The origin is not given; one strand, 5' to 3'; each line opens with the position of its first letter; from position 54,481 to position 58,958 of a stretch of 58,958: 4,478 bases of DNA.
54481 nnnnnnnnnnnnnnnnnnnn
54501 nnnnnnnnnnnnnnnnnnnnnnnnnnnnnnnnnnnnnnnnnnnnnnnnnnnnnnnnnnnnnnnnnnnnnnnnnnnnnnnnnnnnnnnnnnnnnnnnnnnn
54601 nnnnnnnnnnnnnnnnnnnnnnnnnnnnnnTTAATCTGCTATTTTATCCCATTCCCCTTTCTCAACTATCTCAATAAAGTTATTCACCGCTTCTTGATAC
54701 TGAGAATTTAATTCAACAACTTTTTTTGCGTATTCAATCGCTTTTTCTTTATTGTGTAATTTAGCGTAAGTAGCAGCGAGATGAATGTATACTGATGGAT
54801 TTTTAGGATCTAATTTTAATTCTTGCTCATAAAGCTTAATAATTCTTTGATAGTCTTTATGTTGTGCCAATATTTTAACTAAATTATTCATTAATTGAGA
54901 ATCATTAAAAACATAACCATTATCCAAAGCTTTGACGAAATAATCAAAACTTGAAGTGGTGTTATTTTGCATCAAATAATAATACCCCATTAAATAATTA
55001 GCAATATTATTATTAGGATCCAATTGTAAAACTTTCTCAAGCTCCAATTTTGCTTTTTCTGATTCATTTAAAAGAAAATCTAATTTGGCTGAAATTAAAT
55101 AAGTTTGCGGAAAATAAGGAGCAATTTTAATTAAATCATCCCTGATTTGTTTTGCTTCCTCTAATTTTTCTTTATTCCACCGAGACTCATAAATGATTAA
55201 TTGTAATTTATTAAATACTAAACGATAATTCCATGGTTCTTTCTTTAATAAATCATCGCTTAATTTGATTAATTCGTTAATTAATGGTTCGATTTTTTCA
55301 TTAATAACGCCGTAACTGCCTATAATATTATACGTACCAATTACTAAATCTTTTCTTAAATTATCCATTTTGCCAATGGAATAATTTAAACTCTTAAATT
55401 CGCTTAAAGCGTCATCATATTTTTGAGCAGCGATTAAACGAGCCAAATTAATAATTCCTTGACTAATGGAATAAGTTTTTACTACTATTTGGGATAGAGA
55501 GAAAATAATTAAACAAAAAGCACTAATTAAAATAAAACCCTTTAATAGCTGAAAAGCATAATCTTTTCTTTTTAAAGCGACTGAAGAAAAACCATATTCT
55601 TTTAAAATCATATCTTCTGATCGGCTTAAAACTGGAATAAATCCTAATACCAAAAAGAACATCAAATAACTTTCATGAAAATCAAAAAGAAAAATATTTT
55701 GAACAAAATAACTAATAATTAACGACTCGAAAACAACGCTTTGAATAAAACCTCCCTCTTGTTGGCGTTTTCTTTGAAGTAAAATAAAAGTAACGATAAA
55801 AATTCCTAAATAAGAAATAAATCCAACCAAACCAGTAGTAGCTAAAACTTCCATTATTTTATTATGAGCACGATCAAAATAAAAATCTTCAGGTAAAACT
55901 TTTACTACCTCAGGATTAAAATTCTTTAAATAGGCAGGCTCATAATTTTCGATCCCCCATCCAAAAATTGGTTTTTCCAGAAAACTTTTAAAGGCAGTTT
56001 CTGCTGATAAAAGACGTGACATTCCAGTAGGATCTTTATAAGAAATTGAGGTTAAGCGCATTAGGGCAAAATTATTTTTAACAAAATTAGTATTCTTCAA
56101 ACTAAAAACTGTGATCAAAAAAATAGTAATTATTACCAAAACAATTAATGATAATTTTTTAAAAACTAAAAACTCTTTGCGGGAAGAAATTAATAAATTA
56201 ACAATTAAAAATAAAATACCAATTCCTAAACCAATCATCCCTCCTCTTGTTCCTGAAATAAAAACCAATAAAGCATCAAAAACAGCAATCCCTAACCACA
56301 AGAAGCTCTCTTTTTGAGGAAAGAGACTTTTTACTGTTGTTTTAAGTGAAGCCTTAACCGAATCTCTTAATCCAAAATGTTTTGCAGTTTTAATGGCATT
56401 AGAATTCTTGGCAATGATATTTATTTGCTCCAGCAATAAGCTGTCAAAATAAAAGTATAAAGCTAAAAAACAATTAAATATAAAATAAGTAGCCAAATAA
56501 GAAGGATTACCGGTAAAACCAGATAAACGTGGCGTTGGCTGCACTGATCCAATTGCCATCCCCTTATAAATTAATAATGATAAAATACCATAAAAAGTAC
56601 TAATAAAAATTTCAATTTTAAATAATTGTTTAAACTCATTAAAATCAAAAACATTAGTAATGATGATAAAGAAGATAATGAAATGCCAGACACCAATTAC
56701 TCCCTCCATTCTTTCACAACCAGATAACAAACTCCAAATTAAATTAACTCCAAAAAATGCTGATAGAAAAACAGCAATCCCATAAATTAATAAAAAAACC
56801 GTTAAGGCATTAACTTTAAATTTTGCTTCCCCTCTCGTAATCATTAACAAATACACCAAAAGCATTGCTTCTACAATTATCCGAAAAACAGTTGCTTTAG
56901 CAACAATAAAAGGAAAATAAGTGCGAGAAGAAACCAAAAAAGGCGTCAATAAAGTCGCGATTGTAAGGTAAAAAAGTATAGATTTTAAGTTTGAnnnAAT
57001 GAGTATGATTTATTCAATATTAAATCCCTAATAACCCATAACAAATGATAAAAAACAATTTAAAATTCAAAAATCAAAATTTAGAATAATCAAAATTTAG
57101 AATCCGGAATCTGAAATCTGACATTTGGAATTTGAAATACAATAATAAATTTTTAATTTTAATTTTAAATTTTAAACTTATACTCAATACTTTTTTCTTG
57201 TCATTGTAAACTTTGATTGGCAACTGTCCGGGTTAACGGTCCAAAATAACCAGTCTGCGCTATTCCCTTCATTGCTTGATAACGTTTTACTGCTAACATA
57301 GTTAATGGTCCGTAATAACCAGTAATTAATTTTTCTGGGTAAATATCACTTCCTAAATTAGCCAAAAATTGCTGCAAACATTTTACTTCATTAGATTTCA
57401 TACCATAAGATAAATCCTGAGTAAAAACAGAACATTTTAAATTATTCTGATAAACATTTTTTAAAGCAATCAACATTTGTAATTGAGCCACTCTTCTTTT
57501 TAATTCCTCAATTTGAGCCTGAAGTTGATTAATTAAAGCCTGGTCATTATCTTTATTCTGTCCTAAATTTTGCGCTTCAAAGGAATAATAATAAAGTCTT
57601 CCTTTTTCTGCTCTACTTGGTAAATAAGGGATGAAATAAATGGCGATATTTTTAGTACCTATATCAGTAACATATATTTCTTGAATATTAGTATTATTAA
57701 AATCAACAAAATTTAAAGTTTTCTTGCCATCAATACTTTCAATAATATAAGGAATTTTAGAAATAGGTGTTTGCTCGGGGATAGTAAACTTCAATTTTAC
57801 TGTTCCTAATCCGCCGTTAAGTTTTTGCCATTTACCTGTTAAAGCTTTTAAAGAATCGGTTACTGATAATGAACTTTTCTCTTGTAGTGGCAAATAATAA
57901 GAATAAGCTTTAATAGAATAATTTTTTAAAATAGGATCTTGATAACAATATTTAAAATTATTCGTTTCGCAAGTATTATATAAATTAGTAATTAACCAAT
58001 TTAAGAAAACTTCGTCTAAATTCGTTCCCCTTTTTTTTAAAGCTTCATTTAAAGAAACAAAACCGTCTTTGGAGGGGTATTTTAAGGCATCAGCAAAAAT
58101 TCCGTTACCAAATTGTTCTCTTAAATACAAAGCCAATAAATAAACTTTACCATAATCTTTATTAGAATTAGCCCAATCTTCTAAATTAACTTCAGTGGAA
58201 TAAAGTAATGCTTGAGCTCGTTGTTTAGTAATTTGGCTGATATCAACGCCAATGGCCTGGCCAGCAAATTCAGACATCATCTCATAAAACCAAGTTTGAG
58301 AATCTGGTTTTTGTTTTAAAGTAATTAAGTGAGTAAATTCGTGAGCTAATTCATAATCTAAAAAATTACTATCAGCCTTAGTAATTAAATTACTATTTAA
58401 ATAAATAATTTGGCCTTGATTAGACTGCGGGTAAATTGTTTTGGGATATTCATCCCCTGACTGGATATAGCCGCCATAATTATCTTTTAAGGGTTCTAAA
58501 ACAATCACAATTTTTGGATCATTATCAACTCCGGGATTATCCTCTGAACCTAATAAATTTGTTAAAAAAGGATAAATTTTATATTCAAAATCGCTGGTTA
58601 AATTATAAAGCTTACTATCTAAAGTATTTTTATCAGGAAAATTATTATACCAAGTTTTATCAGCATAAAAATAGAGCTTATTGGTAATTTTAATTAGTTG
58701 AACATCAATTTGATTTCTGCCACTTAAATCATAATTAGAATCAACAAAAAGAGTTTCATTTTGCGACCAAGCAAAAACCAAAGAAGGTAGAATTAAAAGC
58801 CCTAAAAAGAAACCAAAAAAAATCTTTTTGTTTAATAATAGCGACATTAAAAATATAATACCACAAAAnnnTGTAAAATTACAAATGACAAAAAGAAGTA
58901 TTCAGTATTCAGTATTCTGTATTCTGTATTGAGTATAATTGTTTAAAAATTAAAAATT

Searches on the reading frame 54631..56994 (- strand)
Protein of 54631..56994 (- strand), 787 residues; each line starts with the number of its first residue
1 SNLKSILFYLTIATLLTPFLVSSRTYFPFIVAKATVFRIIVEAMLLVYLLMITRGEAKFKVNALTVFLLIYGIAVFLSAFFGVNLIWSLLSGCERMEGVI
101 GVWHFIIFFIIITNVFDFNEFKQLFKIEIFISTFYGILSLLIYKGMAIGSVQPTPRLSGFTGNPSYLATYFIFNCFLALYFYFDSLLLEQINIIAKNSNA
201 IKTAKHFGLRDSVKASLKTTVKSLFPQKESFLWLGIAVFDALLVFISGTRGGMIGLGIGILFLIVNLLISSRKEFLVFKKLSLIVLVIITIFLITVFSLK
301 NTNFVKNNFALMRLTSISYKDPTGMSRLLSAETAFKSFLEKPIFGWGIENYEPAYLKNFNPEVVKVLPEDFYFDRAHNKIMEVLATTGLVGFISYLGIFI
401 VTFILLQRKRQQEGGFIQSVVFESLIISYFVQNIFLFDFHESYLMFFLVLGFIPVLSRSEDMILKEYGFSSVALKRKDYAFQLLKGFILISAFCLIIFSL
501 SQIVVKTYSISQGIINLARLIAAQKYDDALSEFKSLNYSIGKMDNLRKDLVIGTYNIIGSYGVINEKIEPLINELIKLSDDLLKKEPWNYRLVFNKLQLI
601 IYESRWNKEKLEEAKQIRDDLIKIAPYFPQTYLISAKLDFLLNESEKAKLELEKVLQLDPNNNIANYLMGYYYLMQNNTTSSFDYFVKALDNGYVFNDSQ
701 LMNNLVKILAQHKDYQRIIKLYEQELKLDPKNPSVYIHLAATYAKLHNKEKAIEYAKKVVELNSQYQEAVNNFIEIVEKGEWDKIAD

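Call 33: search_protein_families(library=pfam, proteins=[window:54631-56994:-], max_evalue=0.00001)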
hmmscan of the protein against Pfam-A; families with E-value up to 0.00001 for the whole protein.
window:54631-56994:- (787 aa): 6 families
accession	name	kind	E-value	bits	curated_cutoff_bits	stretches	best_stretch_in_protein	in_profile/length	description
PF04932.20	Wzy_C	-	2.4e-19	70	31.7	1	237-396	3-149/149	O-Antigen ligase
PF07719.23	TPR_2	-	1.9e-09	37.4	27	0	735-765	3-33/34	Tetratricopeptide repeat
PF14559.12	TPR_19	-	2.1e-08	34.8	25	0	709-765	1-57/68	Tetratricopeptide repeat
PF13181.12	TPR_8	-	1e-07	31.9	25.7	0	734-765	2-33/34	Tetratricopeptide repeat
PF13431.12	TPR_17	-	1.2e-07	31.9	24.4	0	721-754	1-34/34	Tetratricopeptide repeat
PF13428.12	TPR_14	-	1.1e-06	29.2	23.5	0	705-741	7-43/44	Tetratricopeptide repeat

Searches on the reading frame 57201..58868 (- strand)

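Call 33: search_protein_families(library=pfam, proteins=[window:57201-58868:-], max_evalue=0.00001)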
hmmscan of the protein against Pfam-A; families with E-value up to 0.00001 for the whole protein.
window:57201-58868:- (555 aa): 1 family
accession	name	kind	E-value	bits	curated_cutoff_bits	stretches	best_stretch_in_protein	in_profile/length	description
PF01471.23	PG_binding_1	-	1.1e-11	45.2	23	1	492-548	2-55/57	Putative peptidoglycan binding domain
